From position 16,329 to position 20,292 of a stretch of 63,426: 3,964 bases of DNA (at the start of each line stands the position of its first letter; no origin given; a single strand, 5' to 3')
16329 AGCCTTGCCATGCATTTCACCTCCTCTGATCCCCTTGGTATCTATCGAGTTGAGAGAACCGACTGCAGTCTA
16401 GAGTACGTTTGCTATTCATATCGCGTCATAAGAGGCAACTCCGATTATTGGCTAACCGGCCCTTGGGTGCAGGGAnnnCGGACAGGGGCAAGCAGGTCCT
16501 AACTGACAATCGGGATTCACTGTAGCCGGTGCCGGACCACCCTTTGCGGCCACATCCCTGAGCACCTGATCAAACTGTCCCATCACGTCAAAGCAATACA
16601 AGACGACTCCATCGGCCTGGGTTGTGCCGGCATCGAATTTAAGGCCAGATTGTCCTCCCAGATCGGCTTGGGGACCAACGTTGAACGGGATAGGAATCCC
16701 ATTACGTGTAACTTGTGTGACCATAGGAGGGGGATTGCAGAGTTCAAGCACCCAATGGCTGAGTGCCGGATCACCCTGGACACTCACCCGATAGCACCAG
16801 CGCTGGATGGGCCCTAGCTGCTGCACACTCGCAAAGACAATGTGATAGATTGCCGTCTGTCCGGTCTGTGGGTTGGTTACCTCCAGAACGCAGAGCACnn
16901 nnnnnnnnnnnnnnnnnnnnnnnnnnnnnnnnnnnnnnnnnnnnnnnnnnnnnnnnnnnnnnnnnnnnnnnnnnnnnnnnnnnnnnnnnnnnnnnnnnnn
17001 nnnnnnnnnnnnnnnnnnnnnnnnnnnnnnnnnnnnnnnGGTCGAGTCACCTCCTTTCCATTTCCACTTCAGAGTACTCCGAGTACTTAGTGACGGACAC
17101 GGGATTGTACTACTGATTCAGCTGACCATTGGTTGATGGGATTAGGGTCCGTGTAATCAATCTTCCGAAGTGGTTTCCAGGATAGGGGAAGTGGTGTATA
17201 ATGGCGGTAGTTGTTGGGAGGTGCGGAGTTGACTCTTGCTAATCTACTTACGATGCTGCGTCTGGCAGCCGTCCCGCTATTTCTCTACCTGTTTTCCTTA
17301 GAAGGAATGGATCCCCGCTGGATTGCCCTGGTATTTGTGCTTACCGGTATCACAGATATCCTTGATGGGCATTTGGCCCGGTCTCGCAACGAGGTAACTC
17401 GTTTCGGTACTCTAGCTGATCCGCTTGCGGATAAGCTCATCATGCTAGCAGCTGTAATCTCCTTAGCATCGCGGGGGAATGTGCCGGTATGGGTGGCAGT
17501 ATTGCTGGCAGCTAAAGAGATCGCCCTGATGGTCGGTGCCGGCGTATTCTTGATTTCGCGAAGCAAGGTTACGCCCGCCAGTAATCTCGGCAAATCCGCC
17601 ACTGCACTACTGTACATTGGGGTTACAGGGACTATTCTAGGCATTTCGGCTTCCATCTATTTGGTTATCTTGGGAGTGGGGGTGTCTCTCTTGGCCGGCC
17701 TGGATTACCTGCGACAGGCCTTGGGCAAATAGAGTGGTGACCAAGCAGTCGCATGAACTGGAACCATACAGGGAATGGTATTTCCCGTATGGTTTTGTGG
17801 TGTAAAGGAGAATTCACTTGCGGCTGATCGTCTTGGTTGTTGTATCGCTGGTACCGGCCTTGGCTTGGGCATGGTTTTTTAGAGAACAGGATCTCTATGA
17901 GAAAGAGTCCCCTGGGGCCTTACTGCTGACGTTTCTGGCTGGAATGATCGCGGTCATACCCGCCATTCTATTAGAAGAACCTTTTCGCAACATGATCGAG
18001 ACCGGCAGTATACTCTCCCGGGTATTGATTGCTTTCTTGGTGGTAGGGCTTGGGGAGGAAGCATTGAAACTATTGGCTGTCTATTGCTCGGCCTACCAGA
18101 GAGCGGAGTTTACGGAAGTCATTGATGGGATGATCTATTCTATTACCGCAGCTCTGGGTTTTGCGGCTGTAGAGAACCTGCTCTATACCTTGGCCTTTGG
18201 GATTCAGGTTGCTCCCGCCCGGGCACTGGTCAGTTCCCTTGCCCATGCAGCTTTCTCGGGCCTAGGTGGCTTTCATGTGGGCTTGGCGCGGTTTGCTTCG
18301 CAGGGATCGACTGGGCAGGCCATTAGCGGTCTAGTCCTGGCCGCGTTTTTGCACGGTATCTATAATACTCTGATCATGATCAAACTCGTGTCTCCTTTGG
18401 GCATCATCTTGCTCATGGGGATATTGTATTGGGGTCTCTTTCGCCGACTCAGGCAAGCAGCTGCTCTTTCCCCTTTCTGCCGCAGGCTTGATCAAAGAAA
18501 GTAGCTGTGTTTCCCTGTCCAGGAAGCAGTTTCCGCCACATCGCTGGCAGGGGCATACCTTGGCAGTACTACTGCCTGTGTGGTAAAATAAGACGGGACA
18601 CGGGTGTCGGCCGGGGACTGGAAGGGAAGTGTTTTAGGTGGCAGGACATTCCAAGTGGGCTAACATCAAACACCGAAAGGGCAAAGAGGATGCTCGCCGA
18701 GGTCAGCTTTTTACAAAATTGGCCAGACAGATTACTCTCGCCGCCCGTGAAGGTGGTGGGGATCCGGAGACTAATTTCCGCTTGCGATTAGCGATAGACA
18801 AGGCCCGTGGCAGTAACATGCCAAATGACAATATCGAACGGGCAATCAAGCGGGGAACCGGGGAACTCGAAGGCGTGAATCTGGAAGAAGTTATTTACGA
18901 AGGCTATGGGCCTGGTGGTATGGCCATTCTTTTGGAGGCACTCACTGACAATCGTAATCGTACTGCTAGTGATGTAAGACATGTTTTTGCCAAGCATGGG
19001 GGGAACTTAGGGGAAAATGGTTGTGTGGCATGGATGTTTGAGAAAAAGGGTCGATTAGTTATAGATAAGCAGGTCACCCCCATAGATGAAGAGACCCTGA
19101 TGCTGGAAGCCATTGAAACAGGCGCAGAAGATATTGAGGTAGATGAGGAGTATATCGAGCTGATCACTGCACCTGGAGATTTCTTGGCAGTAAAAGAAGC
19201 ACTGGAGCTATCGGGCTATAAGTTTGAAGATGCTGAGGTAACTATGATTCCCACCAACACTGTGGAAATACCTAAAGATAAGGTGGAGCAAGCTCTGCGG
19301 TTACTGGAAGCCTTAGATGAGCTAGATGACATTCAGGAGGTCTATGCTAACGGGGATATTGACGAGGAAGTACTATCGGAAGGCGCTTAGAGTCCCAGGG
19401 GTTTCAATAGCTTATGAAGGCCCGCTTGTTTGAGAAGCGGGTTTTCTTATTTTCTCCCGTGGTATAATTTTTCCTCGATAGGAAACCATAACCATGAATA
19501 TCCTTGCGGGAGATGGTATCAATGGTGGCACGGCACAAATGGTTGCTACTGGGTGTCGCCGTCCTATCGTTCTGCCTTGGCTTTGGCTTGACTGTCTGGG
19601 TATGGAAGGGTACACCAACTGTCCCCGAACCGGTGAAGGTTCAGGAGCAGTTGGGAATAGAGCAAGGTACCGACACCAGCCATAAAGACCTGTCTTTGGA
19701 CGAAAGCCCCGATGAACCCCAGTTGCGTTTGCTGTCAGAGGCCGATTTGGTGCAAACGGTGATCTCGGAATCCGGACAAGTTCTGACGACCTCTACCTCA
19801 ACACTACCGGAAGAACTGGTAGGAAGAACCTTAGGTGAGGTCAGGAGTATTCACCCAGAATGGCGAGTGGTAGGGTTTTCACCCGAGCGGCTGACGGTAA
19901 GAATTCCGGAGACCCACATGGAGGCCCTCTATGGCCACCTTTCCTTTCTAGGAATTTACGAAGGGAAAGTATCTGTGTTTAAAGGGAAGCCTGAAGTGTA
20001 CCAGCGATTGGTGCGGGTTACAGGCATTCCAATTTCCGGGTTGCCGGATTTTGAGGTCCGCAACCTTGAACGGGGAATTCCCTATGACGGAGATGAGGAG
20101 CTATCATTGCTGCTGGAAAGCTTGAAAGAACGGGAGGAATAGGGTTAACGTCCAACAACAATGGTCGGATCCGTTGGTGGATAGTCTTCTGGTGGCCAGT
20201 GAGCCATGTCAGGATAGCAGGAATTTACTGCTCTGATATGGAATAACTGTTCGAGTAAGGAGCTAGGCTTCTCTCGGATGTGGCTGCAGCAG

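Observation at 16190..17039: Pair of paralogous Cys-rich proteins sharing a 4-Cys N-terminal module; the short one is an unannotated 49-aa ORF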

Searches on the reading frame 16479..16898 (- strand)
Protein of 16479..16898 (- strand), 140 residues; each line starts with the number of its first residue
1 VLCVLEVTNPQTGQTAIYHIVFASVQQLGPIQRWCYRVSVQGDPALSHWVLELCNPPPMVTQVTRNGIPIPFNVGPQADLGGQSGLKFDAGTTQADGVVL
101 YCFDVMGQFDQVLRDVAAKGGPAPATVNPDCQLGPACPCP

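Call 68: search_solved_structures(query=A8, max_evalue=10, show_alignments=2)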
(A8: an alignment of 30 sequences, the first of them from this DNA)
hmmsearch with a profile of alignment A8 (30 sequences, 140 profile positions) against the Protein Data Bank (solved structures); distinct sequences matched with E-value up to 10: 3.
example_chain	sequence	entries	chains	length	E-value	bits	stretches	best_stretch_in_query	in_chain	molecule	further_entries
4j8q_A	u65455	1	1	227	0.11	15.3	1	49-109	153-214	Putative uncharacterized protein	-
5l7v_A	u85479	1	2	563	0.92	12.3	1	97-135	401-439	glycoside hydrolase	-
5l7r_A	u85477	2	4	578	0.96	12.3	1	97-135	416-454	glycoside hydrolase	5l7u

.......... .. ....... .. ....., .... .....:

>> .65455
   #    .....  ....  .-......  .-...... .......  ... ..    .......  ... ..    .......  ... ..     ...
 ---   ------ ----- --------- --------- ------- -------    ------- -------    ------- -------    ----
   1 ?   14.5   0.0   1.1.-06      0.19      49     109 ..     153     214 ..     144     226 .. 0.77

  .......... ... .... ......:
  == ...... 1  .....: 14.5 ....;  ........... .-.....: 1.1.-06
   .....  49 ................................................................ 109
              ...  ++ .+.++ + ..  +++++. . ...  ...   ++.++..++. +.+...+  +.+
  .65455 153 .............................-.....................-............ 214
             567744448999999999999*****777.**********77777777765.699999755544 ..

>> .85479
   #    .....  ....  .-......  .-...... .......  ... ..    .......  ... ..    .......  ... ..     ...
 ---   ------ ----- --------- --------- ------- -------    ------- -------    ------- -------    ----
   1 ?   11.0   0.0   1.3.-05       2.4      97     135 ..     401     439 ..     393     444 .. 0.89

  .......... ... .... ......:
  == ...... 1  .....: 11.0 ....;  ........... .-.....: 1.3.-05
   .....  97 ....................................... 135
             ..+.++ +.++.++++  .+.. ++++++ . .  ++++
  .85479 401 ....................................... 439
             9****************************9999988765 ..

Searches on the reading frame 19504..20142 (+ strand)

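Call 88: search_protein_families(library=pfam, proteins=[window:19504-20142:+], max_evalue=0.1)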
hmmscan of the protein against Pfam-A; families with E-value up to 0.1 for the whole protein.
window:19504-20142:+ (212 aa): 2 families
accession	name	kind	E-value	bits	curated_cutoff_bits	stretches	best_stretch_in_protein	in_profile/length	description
PF08955.15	BofC_C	-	1e-08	35.6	21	1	148-208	12-73/74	BofC C-terminal domain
PF02706.20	Wzz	-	0.022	15.5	25.5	1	2-87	6-88/91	Chain length determinant protein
